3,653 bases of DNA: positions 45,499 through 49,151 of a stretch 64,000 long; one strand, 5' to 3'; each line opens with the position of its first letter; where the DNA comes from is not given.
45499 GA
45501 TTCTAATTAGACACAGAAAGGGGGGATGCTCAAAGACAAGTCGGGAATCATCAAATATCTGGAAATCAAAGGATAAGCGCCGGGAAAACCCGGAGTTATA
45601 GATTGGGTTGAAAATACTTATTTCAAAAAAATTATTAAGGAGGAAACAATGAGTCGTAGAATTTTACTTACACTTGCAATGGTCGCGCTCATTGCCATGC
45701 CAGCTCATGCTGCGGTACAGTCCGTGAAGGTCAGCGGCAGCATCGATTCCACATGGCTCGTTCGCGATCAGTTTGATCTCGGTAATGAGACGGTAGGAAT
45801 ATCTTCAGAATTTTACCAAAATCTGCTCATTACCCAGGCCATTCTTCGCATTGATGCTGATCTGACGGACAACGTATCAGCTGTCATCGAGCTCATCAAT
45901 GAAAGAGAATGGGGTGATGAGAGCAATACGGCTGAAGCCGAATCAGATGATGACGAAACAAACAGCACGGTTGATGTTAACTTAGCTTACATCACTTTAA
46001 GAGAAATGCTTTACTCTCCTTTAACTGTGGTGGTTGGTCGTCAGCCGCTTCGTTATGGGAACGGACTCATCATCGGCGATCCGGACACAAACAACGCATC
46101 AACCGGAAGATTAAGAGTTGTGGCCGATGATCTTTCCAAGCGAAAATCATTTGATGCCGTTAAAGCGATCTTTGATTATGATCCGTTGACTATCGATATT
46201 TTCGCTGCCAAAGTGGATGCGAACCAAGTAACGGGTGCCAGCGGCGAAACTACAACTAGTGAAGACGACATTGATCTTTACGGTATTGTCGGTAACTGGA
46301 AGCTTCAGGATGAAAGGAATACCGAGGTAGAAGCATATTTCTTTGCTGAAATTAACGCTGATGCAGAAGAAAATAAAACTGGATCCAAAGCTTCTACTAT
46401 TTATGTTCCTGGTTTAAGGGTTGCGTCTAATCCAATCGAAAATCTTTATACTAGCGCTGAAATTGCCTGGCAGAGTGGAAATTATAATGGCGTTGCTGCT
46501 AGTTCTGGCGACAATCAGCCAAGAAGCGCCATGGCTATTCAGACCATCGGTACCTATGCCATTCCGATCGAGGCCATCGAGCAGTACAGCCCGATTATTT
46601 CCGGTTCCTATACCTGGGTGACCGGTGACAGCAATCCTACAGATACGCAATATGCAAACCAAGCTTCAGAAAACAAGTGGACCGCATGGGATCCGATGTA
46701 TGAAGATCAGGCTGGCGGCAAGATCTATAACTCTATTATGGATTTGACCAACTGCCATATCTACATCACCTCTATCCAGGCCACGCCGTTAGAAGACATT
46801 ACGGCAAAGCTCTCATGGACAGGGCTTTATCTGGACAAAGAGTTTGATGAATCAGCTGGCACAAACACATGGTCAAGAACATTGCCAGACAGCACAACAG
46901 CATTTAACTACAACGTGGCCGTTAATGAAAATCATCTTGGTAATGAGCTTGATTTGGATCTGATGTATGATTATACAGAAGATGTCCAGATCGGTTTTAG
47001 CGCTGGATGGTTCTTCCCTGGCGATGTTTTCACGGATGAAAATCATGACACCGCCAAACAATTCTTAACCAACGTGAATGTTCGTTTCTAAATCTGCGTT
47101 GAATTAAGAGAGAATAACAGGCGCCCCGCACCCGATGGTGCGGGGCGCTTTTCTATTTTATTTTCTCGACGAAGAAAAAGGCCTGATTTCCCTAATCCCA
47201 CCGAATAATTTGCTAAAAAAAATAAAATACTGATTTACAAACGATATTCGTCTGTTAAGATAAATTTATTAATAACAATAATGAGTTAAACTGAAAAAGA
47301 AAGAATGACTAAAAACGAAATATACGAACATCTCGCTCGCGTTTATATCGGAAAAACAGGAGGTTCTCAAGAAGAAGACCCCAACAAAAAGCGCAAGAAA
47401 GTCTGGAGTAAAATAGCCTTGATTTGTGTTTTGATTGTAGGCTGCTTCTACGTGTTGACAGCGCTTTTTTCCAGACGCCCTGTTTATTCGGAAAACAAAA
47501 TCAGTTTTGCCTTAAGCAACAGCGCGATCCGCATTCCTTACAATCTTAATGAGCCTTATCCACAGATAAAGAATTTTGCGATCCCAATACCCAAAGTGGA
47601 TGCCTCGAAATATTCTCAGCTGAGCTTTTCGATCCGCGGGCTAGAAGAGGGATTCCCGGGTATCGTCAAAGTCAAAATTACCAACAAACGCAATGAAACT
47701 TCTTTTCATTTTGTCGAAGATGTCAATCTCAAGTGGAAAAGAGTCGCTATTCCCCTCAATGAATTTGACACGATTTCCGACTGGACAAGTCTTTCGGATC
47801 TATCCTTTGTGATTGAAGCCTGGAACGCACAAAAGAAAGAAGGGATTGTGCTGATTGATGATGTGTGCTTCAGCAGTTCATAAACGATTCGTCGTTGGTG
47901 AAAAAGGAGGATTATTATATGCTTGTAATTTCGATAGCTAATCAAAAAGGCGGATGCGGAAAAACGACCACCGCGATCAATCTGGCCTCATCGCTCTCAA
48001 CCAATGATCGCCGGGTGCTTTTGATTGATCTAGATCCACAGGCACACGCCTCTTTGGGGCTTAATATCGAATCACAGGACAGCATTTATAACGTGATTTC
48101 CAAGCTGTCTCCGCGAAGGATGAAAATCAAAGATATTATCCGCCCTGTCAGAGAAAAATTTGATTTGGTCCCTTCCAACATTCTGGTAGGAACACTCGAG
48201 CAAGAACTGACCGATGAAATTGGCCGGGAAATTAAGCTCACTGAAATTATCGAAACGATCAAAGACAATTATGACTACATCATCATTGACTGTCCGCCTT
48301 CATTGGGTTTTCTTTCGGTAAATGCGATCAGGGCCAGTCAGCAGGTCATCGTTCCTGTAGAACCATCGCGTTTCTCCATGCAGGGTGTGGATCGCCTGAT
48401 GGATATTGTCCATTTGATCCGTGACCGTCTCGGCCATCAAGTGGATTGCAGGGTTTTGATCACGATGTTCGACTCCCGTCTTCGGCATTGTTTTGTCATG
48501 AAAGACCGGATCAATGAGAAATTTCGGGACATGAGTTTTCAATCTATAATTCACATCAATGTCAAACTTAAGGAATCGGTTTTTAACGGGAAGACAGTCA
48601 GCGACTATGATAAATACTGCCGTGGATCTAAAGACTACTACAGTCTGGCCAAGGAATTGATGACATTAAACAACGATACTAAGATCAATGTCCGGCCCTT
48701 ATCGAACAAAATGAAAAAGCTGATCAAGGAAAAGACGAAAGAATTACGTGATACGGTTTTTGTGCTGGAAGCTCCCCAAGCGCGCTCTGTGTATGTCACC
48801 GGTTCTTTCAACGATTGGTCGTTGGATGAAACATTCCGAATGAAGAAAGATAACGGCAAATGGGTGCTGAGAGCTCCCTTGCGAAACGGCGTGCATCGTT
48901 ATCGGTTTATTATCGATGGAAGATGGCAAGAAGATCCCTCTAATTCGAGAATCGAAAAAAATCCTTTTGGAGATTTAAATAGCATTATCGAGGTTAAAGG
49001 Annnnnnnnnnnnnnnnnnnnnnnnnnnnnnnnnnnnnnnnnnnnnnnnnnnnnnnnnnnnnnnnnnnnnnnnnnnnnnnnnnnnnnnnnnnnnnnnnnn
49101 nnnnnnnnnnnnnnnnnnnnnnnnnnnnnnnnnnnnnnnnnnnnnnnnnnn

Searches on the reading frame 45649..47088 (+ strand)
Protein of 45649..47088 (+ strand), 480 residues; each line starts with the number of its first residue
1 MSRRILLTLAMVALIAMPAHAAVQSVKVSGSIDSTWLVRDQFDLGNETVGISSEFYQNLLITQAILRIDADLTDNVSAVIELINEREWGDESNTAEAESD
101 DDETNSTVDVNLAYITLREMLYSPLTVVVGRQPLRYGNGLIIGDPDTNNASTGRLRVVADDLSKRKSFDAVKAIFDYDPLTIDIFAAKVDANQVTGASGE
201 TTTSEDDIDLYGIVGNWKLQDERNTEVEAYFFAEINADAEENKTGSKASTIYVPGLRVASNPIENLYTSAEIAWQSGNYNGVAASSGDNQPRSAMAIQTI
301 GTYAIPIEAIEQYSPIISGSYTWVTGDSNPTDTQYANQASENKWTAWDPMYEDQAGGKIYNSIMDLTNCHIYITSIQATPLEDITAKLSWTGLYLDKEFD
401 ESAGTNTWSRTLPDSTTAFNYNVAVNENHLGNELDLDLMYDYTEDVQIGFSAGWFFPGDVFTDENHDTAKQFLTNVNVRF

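Call 3: search_protein_families(library=pfam, proteins=[window:45649-47088:+], max_evalue=0.1)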
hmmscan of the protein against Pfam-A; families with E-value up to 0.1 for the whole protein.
window:45649-47088:+ (480 aa): 1 family
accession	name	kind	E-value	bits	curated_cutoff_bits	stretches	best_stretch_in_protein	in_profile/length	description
PF13372.12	Alginate_exp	-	1.4e-17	64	25.2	1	47-470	19-390/395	Alginate export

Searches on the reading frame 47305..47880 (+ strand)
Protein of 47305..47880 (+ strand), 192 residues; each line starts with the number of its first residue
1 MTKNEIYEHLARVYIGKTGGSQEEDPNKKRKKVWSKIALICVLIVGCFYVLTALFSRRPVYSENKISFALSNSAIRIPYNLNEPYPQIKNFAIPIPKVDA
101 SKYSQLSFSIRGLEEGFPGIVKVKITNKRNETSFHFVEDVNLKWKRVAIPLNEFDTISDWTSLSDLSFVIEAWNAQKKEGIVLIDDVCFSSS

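Call 3: search_protein_families(library=pfam, proteins=[window:47305-47880:+], max_evalue=0.1)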
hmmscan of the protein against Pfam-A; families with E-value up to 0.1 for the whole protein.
window:47305-47880:+ (192 aa): 2 families
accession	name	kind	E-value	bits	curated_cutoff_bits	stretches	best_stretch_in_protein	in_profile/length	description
PF03425.19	CBM_11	-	0.015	15.8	27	1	94-158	71-139/182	Carbohydrate binding domain (family 11)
PF00629.30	MAM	-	0.068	13.5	26.4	0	120-190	88-153/158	MAM domain, meprin/A5/mu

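Call 4: search_protein_families(library=ncbifam, proteins=[window:47305-47880:+], max_evalue=0.1)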
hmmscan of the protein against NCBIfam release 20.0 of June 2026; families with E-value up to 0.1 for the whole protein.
window:47305-47880:+ (192 aa): 1 family
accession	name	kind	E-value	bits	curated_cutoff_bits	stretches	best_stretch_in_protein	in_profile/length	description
NF038128.1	choice_anch_J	domain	0.0094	16.2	30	1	72-164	45-128/162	choice-of-anchor J domain-containing protein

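Call 75: find_homologous_proteins(query=window:47305-47880:+, max_evalue=0.001)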
Query window:47305-47880:+ (192 aa): 71 proteins with E <= 0.001 among 125 candidates.
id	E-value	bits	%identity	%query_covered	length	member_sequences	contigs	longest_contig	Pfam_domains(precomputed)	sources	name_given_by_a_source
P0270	1.3e-123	428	100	100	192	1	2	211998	-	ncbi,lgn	-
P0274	3.2e-75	270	62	99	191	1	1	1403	-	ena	-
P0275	2.8e-74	267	62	99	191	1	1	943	-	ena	-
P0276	7.3e-70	253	58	99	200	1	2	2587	-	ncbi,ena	-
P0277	1.0e-68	249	60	99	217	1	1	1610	-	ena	-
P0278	1.1e-68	249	57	99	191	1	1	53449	-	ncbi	ncbi:MAG: hypothetical protein ABIJ41_00065 [Candidatus Omnitrophota bacterium]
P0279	1.0e-66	242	54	99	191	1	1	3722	-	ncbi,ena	-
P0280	6.9e-66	240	57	99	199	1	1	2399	-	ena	-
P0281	1.7e-64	235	55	99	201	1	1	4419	-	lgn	-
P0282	2.2e-64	235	52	99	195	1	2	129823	-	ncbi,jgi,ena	-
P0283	1.2e-63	232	55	99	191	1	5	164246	-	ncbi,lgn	-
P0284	1.6e-63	232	53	99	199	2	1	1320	-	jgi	-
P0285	2.9e-63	231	52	99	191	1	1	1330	-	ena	-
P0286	1.4e-62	229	52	99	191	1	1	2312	-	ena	-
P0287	1.5e-62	229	54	99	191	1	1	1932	-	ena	-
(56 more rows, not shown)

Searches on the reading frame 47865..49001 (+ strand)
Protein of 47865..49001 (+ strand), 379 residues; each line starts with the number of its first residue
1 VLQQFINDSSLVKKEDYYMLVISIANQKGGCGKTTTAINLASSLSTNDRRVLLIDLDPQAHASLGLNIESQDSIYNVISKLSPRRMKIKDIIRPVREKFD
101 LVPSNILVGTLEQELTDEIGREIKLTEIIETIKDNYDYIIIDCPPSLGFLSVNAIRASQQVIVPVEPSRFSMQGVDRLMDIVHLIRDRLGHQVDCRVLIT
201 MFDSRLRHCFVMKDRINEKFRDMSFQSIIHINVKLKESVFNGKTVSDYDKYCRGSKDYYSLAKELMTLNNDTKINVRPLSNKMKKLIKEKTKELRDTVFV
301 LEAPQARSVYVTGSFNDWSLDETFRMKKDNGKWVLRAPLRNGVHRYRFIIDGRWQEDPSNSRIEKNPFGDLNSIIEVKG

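Call 3: search_protein_families(library=pfam, proteins=[window:47865-49001:+], max_evalue=0.1)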
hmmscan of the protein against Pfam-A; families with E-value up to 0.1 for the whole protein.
window:47865-49001:+ (379 aa): 17 families
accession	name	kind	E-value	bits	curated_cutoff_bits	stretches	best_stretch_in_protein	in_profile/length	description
PF13614.12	AAA_31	-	3.1e-54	184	27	1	21-192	3-174/177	AAA domain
PF01656.29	CbiA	-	9.5e-19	68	25.4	1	22-245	1-125/125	CobQ/CobB/MinD/ParA nucleotide binding domain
PF16561.11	AMPK1_CBM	-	1.6e-15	57.5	26.8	1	305-378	10-80/85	Glycogen recognition site of AMP-activated protein kinase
PF09140.17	MipZ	-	3.7e-11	43.3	20.7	1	21-168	2-132/262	ATPase MipZ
PF10609.15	ParA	-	9.4e-11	42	27.1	1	21-223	5-201/246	NUBPL iron-transfer P-loop NTPase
PF00142.24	Fer4_NifH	-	3e-09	37.2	25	1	28-92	8-74/271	4Fe-4S iron sulfur cluster binding proteins, NifH/frxC family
PF06564.18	CBP_BcsQ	-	3.9e-09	36.8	21.3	1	19-168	1-148/234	Cellulose biosynthesis protein BcsQ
PF02374.21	ArsA_ATPase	-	2e-08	34.3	24.3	1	28-150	9-142/305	Anion-transporting ATPase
PF02922.24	CBM_48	-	1.4e-05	25.8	22.4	1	293-357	10-73/83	Carbohydrate-binding module 48 (Isoamylase N-terminal domain)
PF07015.17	VirC1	-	0.00075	19.3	24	1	19-57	1-39/231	VirC1 protein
PF01268.25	FTHFS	-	0.0066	15.2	27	1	10-52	48-90/556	Formate--tetrahydrofolate ligase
PF16760.10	CBM53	-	0.013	16.2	27.6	1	306-334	10-43/57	Starch/carbohydrate-binding module (family 53)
PF03029.23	ATP_bind_1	-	0.022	15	27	0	30-61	6-37/240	Conserved hypothetical ATP binding protein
PF04851.21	ResIII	-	0.036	14.4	22.5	1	29-142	32-132/164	Type III restriction enzyme, res subunit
PF02606.20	LpxK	-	0.041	13.4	27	1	8-54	24-71/328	Tetraacyldisaccharide-1-P 4'-kinase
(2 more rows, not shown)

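Call 4: search_protein_families(library=ncbifam, proteins=[window:47865-49001:+], max_evalue=0.1)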
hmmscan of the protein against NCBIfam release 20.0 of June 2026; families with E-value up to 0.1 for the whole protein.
window:47865-49001:+ (379 aa): 42 families (the best 25 are shown)
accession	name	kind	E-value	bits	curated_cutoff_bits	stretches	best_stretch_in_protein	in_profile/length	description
NF041546.1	ParA_partition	equivalog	4.2e-34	117.9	180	2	21-102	1-80/203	ParA family partition ATPase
TIGR03453.1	partition_RepA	equivalog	6.3e-32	110.9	348.45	1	18-187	103-290/387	plasmid partitioning protein RepA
NF010443.0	PRK13869.1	subfamily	3e-24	85.6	446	1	17-190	119-303/405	plasmid-partitioning protein RepA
NF041283.1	PrgP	equivalog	6.6e-24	84.7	400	1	21-249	4-242/297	ParA superfamily DNA segregation protein PrgP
TIGR01969.1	minD_arch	subfamily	1.2e-20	73.8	201.75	1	21-276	2-241/251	cell division ATPase MinD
NF010259.0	PRK13705.1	equivalog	8.5e-20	71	725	1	9-234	96-337/388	plasmid-partitioning protein SopA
TIGR03371.1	cellulose_yhjQ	equivalog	1.3e-18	67.4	157.85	1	19-267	1-243/246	cellulose biosynthesis protein BcsQ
TIGR01968.1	minD_bact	equivalog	5.5e-17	62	212.9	1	21-204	3-175/261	septum site-determining protein MinD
TIGR03018.1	pepcterm_TyrKin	hypoth_equivalog_domain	7.1e-14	51.6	230.65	1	9-179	26-193/207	XrtA-associated tyrosine autokinase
TIGR01007.1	eps_fam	subfamily_domain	5.5e-11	42.4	108.05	1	16-146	16-138/204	polysaccharide biosynthesis tyrosine autokinase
TIGR01287.1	nifH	equivalog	1.1e-10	41.3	394.35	1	27-93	7-74/275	nitrogenase iron protein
NF009701.0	PRK13230.1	subfamily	1.3e-09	37.5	350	1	27-95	8-77/291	nitrogenase reductase-like protein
NF041136.1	MrpORP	equivalog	1.7e-08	34.2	450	1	22-183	8-164/365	iron-sulfur cluster carrier protein MrpORP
NF047398.1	AAA_KGGVGR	domain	4e-08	33.8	90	1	21-57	4-40/190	KGGVGR-motif variant AAA ATPase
TIGR04291.1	arsen_driv_ArsA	equivalog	1e-07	31.1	650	1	25-146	325-444/565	arsenical pump-driving ATPase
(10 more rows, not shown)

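Call 34: search_solved_structures(query=window:47919-49001:+, max_evalue=1e-10, show_alignments=3)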
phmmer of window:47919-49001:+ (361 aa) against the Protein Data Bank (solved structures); distinct sequences matched with E-value up to 1e-10: 20.
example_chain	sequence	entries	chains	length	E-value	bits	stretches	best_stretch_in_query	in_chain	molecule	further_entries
8ray_B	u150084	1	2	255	3e-47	164.9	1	3-249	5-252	ParA family protein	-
6iub_A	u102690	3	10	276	8.6e-37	130.5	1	3-248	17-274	SpoOJ regulator (Soj)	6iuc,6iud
8jmj_A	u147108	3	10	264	9.5e-36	127.1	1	3-248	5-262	SpoOJ regulator (Soj)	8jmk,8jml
1wcv_1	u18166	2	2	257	1.3e-35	126.6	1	4-249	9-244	SEGREGATION PROTEIN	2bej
2bek_A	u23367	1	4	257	1.7e-34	123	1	4-249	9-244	SEGREGATION PROTEIN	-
4pfs_A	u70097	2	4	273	1.3e-25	93.7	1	3-202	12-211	Cobyrinic Acid a,c-diamide synthase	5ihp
5if9_A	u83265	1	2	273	1.4e-25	93.7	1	3-202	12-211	Cobyrinic Acid a,c-diamide synthase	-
3k9g_A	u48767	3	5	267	5.2e-16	62.2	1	3-187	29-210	PF-32 protein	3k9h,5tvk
7dut_A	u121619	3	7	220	2.8e-15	59.8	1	3-160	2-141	SOJ protein (Soj)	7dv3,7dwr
6non_A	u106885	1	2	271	6.2e-14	55.4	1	4-172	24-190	Cobyrinic acid ac-diamide synthase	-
6noo_A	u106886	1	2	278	6.6e-14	55.3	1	4-172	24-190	Maintenance of carboxysome positioning A protein, MCDA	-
1g3q_A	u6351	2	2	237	1.4e-13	54.2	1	3-154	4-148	CELL DIVISION INHIBITOR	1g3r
6nop_B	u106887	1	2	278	8.7e-13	51.6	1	4-172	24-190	Cobyrinic acid ac-diamide synthase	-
1ion_A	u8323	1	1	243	8.8e-13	51.6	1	3-151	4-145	PROBABLE CELL DIVISION INHIBITOR MIND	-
5u1g_D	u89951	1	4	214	2.8e-12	49.9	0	1-43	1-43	ParA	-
1z0n_A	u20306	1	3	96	6.7e-11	45.4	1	275-360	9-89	5'-AMP-activated protein kinase, beta-1 subunit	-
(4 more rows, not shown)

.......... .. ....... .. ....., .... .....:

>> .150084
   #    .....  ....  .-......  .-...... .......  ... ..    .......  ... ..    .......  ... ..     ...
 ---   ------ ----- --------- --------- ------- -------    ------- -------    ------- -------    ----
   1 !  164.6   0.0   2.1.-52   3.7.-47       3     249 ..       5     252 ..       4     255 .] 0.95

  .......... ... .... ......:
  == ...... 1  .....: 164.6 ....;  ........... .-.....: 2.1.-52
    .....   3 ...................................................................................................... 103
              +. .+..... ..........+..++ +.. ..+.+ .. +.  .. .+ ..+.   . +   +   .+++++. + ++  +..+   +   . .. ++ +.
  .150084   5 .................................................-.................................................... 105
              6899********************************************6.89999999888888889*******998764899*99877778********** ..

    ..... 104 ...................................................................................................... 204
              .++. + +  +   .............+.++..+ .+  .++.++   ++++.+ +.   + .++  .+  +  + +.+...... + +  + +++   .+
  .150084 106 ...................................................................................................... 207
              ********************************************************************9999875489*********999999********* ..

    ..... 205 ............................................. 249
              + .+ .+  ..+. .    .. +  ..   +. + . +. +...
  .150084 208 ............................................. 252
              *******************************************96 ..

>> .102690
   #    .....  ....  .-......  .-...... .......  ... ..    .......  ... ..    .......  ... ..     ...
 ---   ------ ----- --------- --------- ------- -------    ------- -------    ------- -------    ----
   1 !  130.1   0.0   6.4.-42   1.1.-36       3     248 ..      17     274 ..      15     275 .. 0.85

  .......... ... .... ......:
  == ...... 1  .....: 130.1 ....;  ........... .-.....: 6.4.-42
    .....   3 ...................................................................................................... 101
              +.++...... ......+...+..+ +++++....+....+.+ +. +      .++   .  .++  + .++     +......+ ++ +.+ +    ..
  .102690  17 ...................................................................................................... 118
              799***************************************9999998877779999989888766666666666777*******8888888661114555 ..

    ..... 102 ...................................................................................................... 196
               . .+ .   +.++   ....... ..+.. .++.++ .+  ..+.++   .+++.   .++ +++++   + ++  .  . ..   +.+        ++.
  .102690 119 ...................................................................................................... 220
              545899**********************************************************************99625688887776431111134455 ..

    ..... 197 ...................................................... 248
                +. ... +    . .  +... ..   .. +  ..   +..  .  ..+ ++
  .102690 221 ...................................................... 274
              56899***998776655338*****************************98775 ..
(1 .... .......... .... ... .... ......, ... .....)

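Call 53: find_related_loci(query=A4, collection=metagenome_contigs, flank=4000)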
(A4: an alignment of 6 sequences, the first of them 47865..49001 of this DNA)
Query A4 (379 aa) in metagenome_contigs; peptide patterns used: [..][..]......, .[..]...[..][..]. (x = any residue, [..] = any of these).
600 stretches matched a pattern (row limit reached: there are more); 570 encode a relative of the query (tblastn E <= 1e-3); the best 80 are kept; 80 distinct loci.
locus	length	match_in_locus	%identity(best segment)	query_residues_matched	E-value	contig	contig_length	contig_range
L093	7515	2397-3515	63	19-379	1e-162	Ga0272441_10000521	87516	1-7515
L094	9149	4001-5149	62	19-379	2e-162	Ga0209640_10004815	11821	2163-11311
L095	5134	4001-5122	63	19-377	4e-162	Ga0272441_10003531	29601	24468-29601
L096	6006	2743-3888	61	19-377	2e-160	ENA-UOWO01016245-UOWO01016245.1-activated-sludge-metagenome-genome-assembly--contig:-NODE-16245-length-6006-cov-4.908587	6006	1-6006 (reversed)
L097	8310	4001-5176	60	18-379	4e-159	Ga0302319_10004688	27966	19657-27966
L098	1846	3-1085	63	23-379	6e-172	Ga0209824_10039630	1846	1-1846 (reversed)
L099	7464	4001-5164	61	14-379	4e-158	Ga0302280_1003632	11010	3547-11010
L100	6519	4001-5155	62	14-379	2e-157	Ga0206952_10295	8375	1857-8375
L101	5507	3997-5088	63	19-379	9e-159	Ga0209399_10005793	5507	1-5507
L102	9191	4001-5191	57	6-377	1e-156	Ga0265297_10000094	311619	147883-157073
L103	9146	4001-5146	60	19-377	3e-156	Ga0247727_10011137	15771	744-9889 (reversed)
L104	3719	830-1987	59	18-379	2e-161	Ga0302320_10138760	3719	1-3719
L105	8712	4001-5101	61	19-379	3e-155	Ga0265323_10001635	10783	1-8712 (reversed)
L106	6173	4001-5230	56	14-377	4e-155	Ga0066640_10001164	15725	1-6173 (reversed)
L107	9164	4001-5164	60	18-379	3e-155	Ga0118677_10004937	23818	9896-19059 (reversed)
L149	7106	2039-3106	41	19-377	5e-93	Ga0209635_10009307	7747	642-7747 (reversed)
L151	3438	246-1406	39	9-377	2e-93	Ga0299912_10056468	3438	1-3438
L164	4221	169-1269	38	11-379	9e-88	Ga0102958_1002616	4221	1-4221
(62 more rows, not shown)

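Call 67: search_protein_families(library=pfam, proteins=[L149:3128-3487:+, L164:1276-1827:+, L151:1441-1899:+], max_evalue=0.01)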
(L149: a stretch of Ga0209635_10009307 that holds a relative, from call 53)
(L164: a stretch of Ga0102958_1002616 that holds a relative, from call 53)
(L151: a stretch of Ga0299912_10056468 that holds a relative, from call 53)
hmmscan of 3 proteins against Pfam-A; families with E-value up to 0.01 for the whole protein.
L149:3128-3487:+ (120 aa): 0 families

L164:1276-1827:+ (184 aa): 0 families

L151:1441-1899:+ (153 aa): 1 family
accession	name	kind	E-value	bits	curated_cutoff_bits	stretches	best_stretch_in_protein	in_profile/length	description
PF12399.14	BCA_ABC_TP_C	-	8.8e-05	22.4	25.5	1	137-153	9-25/27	Branched-chain amino acid ATP-binding cassette transporter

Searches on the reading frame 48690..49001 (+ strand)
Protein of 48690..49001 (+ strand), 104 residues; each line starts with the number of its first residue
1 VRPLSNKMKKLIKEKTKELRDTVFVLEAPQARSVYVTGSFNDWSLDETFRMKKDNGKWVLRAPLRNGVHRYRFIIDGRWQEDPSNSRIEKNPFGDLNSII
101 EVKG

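Call 56: search_solved_structures(query=window:48690-49001:+, max_evalue=0.001, show_alignments=2)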
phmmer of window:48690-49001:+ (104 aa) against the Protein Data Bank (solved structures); distinct sequences matched with E-value up to 0.001: 22.
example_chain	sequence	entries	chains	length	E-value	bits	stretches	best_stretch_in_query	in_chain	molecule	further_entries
1z0n_A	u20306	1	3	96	6e-12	49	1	18-103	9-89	5'-AMP-activated protein kinase, beta-1 subunit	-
1z0m_A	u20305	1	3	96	9.6e-12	48.4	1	18-103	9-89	5'-AMP-activated protein kinase, beta-1 subunit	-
5t5t_B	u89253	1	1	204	1.1e-11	48.1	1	18-103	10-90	5'-AMP-activated protein kinase subunit beta-1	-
4yef_A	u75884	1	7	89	1.4e-11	47.8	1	18-103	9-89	5'-AMP-activated protein kinase subunit beta-1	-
4qfg_B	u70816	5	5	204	1.5e-11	47.8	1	18-103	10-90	5'-AMP-activated protein kinase subunit beta-1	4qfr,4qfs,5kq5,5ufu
6c9f_B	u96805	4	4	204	1.5e-11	47.7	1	18-103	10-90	5'-AMP-activated protein kinase subunit beta-1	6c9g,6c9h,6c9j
2f15_A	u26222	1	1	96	3.2e-11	46.7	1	16-103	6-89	5'-AMP-activated protein kinase, beta-2 subunit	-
2lu3_A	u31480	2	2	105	3.6e-11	46.5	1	16-103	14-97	5'-AMP-activated protein kinase subunit beta-2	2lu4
6e4t_B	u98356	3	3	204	4.8e-11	46.1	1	18-103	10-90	5'-AMP-activated protein kinase subunit beta-1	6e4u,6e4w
4y0g_A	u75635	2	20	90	9.5e-11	45.2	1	28-103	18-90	5'-AMP-activated protein kinase subunit beta-2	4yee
4zhx_B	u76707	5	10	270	1.2e-10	44.9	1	18-103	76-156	5'-AMP-activated protein kinase subunit beta-1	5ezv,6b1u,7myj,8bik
4cfe_B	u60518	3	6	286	1.3e-10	44.7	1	18-103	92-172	5'-AMP-ACTIVATED PROTEIN KINASE SUBUNIT BETA-1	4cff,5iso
6b2e_B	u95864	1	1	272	2.1e-10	44.1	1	15-103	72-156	5'-AMP-activated protein kinase subunit beta-2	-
7jhg_B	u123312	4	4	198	5e-10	42.8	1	30-103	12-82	5'-AMP-activated protein kinase subunit beta-2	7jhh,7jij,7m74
4rer_B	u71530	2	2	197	5.1e-10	42.8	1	31-103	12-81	5'-AMP-activated protein kinase subunit beta-2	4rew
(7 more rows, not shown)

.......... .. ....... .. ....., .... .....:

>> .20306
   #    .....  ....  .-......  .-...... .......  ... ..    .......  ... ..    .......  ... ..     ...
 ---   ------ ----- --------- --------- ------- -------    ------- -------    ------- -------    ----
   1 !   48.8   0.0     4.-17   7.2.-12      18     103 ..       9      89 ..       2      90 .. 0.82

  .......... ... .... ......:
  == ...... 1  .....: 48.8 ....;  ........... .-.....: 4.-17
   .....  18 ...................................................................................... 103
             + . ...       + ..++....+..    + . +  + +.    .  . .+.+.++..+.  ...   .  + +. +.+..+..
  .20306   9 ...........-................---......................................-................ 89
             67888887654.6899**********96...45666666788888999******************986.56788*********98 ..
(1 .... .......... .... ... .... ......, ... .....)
